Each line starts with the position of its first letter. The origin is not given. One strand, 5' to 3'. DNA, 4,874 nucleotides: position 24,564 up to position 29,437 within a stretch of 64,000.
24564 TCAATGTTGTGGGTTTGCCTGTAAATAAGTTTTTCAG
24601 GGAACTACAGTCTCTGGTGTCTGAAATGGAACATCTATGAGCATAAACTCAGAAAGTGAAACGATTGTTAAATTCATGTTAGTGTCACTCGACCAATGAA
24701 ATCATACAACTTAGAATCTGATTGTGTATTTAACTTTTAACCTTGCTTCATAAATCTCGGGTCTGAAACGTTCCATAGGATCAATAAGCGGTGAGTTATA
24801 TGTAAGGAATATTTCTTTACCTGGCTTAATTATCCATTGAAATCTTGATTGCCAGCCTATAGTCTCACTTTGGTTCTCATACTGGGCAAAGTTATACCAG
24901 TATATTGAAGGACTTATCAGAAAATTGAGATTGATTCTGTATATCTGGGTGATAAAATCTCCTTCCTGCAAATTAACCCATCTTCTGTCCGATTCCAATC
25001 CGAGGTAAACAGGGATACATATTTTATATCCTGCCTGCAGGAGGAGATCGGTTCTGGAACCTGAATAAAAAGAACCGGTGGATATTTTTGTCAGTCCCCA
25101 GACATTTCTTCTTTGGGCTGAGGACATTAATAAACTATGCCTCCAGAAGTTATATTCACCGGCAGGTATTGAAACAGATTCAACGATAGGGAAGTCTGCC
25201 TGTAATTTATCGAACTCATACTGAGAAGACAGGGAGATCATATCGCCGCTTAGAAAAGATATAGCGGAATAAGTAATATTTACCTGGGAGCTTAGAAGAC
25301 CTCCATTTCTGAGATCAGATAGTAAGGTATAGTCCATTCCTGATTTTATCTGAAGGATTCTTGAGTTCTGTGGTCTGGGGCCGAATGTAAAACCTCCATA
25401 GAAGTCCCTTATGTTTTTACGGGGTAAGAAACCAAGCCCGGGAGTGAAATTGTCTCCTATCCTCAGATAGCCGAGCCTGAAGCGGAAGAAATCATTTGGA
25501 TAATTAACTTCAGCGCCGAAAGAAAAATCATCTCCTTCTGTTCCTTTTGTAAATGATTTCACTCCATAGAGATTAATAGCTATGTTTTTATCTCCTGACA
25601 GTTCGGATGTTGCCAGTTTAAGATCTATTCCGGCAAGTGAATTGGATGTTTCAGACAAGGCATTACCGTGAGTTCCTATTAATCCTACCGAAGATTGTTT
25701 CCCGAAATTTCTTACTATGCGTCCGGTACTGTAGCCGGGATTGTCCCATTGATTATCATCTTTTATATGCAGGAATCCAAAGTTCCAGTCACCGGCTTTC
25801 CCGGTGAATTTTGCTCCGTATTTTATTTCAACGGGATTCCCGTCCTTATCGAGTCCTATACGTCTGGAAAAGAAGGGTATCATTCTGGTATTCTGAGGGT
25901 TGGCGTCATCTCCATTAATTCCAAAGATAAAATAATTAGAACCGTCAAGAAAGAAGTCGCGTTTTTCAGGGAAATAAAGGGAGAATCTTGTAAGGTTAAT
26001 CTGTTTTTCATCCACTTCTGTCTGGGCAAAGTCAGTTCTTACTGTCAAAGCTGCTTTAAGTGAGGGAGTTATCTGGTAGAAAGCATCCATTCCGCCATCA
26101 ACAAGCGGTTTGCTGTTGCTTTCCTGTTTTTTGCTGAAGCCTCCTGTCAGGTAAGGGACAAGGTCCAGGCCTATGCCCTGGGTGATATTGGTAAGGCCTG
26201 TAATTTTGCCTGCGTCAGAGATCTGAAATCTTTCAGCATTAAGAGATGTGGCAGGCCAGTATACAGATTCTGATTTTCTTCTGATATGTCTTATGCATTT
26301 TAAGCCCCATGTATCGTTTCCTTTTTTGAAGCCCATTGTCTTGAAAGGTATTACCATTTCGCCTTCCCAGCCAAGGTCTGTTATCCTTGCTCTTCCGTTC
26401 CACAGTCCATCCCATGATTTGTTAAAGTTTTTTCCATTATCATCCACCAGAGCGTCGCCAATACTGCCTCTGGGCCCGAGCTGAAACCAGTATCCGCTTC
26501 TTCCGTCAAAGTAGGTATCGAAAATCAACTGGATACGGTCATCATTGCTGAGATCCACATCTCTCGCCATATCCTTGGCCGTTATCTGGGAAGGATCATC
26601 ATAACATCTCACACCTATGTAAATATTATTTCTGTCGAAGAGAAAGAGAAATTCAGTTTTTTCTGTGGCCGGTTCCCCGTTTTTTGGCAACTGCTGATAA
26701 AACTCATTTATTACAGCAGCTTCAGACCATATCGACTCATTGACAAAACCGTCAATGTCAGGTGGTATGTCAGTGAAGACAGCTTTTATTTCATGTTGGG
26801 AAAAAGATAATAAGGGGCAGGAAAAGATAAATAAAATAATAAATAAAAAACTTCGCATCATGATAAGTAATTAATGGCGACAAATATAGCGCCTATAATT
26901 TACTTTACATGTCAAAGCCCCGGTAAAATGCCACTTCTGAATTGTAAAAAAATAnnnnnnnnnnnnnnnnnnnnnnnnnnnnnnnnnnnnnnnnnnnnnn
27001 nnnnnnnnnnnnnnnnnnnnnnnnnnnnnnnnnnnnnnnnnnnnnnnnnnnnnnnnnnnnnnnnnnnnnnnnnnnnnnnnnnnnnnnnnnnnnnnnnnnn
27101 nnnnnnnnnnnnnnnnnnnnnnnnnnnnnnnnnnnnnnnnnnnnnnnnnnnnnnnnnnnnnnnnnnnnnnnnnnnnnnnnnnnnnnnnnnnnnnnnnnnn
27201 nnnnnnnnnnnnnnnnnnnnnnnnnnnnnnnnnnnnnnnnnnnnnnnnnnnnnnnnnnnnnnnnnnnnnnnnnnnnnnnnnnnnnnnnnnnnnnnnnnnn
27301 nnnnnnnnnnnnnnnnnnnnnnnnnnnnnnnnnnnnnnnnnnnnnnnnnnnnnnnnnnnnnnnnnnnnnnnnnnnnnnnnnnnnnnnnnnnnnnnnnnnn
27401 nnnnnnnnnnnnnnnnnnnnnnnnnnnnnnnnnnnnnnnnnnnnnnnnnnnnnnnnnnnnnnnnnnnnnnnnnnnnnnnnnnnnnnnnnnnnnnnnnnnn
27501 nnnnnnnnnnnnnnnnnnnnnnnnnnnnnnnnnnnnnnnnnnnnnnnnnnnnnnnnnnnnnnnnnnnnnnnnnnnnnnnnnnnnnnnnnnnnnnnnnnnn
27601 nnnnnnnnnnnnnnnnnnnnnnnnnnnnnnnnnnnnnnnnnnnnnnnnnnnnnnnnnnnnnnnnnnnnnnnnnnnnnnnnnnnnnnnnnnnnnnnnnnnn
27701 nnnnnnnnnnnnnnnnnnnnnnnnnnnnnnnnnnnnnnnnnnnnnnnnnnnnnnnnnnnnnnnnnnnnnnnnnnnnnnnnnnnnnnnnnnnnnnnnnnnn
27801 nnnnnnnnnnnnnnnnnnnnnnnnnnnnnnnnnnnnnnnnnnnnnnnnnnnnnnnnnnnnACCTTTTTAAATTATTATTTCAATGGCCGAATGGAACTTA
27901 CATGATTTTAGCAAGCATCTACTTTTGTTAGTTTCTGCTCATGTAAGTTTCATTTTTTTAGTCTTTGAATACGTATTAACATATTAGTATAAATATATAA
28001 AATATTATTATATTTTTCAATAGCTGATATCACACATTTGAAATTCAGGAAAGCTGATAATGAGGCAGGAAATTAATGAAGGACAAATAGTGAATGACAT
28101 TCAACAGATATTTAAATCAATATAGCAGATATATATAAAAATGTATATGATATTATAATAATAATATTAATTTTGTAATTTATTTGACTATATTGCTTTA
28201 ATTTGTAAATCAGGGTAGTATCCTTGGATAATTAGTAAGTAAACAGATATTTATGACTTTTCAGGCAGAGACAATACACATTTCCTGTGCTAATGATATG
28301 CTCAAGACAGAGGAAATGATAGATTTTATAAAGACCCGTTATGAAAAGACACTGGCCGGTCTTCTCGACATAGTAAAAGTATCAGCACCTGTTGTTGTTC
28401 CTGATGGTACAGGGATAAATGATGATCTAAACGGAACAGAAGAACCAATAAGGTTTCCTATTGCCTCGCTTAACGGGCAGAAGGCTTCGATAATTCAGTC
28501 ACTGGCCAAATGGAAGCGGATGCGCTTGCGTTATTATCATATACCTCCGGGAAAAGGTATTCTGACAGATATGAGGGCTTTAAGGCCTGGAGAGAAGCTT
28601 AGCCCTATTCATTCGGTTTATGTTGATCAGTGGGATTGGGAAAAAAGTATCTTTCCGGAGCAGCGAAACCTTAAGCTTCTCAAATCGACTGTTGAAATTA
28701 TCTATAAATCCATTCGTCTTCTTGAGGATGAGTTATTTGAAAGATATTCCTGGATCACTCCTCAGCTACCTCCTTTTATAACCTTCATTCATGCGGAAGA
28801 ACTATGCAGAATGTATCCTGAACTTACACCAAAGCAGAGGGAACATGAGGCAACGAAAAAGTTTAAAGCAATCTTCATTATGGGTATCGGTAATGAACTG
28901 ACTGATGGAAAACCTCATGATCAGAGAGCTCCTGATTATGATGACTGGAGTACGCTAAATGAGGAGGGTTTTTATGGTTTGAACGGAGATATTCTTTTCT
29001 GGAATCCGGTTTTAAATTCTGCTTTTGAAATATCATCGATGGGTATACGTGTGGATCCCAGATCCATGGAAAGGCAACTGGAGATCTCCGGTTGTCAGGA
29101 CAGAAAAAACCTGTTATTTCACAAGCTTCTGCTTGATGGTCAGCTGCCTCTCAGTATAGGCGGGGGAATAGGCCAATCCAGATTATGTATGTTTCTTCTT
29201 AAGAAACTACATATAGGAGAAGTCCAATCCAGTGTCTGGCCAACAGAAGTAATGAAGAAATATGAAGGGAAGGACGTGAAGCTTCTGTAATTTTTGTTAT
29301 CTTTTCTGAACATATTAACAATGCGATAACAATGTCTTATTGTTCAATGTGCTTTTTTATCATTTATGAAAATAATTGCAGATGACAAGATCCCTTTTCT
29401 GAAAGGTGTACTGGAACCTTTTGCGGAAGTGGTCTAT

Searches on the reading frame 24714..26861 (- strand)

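Call 52: search_protein_families(library=pfam, proteins=[window:24714-26861:-], max_evalue=0.00001)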
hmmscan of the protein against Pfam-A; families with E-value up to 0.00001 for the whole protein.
window:24714-26861:- (716 aa): 1 family
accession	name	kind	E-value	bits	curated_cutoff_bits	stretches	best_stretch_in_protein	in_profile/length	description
PF19313.5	DUF5916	-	2.2e-13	50.2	22.6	1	232-314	5-86/572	Domain of unknown function (DUF5916)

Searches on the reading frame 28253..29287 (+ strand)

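Call 52: search_protein_families(library=pfam, proteins=[window:28253-29287:+], max_evalue=0.00001)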
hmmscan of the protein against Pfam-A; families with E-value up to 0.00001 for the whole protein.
window:28253-29287:+ (345 aa): 1 family
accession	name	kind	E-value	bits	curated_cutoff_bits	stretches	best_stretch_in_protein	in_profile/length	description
PF03590.20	AsnA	-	2.7e-92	309.1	27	1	21-255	2-227/228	Aspartate-ammonia ligase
